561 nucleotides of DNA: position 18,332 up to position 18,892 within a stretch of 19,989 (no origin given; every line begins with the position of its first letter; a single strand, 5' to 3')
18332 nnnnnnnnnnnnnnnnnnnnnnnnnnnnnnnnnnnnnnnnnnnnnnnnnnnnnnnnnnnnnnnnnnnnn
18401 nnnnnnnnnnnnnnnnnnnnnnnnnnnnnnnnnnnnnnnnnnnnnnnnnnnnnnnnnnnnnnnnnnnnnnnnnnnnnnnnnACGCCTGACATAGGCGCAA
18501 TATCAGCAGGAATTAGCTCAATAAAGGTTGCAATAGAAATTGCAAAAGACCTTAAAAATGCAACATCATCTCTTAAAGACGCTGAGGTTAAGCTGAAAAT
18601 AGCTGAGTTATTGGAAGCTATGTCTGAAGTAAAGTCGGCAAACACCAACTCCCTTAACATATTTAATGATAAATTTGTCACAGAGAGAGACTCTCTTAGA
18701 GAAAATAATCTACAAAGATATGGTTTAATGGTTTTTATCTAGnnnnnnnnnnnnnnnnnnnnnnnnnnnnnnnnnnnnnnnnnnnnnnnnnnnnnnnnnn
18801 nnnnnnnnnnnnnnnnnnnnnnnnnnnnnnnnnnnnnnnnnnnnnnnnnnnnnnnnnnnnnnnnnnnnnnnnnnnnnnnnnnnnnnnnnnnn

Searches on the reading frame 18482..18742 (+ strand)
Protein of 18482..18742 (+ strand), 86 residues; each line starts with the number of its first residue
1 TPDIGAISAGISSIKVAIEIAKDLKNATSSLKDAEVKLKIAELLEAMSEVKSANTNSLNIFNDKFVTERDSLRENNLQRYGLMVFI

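Call 8: search_protein_families(library=padloc, proteins=[window:18482-18742:+], max_evalue=0.1)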
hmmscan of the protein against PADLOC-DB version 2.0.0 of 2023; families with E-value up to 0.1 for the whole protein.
window:18482-18742:+ (86 aa): 0 families

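Call 9: search_protein_families(library=ncbifam, proteins=[window:18482-18742:+], max_evalue=0.1)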
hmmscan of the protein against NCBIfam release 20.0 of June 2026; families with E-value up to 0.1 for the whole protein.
window:18482-18742:+ (86 aa): 0 families

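Call 60: find_homologous_proteins(query=window:18482-18742:+, max_evalue=0.01)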
Query window:18482-18742:+ (86 aa): 20 proteins with E <= 0.01 among 21 candidates.
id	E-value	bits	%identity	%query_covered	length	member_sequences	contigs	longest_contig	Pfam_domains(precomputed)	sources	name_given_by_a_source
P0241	5.8e-16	76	90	58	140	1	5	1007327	-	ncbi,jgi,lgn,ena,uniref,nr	ncbi:hypothetical protein IOC61_07115 [Halomonas sp. KAO]|uniref:hypothetical protein n=1 Tax=Halomo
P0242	6.7e-16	76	90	58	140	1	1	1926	-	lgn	-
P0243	6.7e-16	76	90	58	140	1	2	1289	-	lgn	-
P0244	1.1e-15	75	90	58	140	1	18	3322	-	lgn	-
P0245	2.3e-15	74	88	58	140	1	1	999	-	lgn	-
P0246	2.6e-15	74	90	58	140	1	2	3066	-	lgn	-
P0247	4.7e-15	73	88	58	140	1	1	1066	-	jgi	jgi:hypothetical protein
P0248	6.0e-15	73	90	57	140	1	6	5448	-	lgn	-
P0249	7.9e-15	72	86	58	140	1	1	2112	-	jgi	jgi:hypothetical protein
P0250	2.2e-14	71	82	58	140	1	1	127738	-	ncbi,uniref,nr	ncbi:hypothetical protein [Oceanospirillum sanctuarii]|uniref:hypothetical protein n=1 Tax=Oceanospi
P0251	2.3e-14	71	84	58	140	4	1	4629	-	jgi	jgi:hypothetical protein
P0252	3.2e-14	71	86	58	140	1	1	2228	-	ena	-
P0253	3.5e-14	70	84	58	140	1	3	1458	-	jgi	-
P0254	4.6e-14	70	68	69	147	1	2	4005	-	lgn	-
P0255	5.7e-14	70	84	58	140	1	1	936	-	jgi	jgi:hypothetical protein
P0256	1.6e-13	68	84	58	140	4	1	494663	-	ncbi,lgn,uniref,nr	ncbi:hypothetical protein H5079_04170 [Pseudoalteromonas sp. SG44-5]|uniref:hypothetical protein n=1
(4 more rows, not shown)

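Call 62: find_encoding_contigs(protein=P0241, flank=5000, max_places=5)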
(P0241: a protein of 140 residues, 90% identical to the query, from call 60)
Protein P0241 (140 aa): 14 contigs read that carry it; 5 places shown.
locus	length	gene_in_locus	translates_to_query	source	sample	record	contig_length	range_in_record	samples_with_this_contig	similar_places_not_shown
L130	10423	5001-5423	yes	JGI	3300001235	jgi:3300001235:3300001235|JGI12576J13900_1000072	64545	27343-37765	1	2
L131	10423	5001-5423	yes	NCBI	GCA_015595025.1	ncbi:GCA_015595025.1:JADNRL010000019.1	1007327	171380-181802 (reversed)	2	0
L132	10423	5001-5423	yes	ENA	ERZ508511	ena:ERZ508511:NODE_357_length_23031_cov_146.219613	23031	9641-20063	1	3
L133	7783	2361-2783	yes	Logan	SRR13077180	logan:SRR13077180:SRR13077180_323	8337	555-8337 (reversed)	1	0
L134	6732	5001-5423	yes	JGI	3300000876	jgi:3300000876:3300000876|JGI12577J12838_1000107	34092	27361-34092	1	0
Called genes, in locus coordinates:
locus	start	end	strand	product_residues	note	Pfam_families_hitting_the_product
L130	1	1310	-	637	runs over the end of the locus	PF05787:PhoX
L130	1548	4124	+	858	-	PF02861:Clp_N, PF23569:NBD_SMAX1 (weak), PF00004:AAA, PF17871:AAA_lid_9, PF00004:AAA, PF07724:AAA_2, PF07728:AAA_5, PF10431:ClpB_D2-small, +9 more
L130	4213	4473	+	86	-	PF27144:PA14_33160 (weak)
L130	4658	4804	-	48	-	-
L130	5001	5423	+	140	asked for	-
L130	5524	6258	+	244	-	-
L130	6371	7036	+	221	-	PF00313:CSD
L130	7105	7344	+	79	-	-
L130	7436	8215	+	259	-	PF08378:NERD, PF01396:Zn_ribbon_Top1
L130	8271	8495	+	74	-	PF09720:Unstab_antitox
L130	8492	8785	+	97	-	-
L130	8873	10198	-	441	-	PF00437:T2SSE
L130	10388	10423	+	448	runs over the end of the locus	PF00990:GGDEF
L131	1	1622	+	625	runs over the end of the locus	PF00664:ABC_membrane, PF02463:SMC_N (weak), PF00005:ABC_tran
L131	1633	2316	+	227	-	PF03352:Adenine_glyco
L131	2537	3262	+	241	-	PF01177:Asp_Glu_race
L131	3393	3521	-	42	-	PF00589:Phage_integrase (weak)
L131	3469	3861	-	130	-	PF13495:Phage_int_SAM_4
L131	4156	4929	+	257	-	-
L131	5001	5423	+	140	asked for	-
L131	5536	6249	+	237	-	-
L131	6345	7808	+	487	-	PF28123:DUF8370, PF28130:DUF8371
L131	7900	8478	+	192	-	PF01872:RibD_C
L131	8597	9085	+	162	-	PF13302:Acetyltransf_3, PF13420:Acetyltransf_4 (weak), PF13673:Acetyltransf_10 (weak), PF00583:Acetyltransf_1, PF13508:Acetyltransf_7 (weak)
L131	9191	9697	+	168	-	PF13302:Acetyltransf_3, PF00583:Acetyltransf_1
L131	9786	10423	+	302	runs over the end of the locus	PF25539:Bestrophin_2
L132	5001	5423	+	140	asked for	-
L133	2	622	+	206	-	?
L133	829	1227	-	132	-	PF13495:Phage_int_SAM_4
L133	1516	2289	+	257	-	-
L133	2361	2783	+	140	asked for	-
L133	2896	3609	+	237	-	-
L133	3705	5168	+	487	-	PF28123:DUF8370, PF28130:DUF8371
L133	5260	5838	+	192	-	PF01872:RibD_C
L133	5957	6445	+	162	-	PF13302:Acetyltransf_3, PF13420:Acetyltransf_4 (weak), PF13673:Acetyltransf_10 (weak), PF00583:Acetyltransf_1, PF13508:Acetyltransf_7 (weak)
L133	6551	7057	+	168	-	PF13302:Acetyltransf_3, PF00583:Acetyltransf_1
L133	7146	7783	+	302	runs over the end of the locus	PF25539:Bestrophin_2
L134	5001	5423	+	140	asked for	-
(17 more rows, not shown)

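Call 63: find_encoding_contigs(protein=P0256, flank=5000, max_places=3)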
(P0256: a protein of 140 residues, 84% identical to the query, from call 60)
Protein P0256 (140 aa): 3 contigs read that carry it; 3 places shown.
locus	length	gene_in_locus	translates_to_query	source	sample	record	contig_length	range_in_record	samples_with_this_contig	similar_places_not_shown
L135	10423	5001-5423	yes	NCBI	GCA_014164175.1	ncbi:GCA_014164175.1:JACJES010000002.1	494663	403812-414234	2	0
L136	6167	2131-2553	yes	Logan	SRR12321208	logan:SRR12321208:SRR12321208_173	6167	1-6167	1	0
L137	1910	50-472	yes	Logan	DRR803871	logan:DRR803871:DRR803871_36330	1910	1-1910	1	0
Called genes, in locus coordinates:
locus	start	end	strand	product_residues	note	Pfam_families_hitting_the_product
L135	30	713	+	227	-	PF01656:CbiA, PF13500:AAA_26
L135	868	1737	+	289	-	PF01435:Peptidase_M48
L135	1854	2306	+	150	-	PF03625:DUF302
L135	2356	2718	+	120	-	PF03358:FMN_red, PF02525:Flavodoxin_2 (weak)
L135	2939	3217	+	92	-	-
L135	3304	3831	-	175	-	PF00903:Glyoxalase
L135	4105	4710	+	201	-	PF00313:CSD, PF05901:Excalibur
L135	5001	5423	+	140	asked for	-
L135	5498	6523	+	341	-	-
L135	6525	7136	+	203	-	-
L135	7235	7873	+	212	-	-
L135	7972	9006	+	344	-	-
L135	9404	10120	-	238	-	PF04307:YdjM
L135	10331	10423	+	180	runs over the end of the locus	-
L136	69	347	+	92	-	-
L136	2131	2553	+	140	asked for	-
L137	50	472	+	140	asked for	-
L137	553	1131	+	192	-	-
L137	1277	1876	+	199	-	-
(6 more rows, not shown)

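Call 66: search_protein_families(library=ncbifam, proteins=[P0241], max_evalue=0.01)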
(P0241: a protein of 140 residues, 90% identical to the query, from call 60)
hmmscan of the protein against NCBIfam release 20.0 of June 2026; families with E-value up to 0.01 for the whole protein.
P0241 (140 aa): 0 families
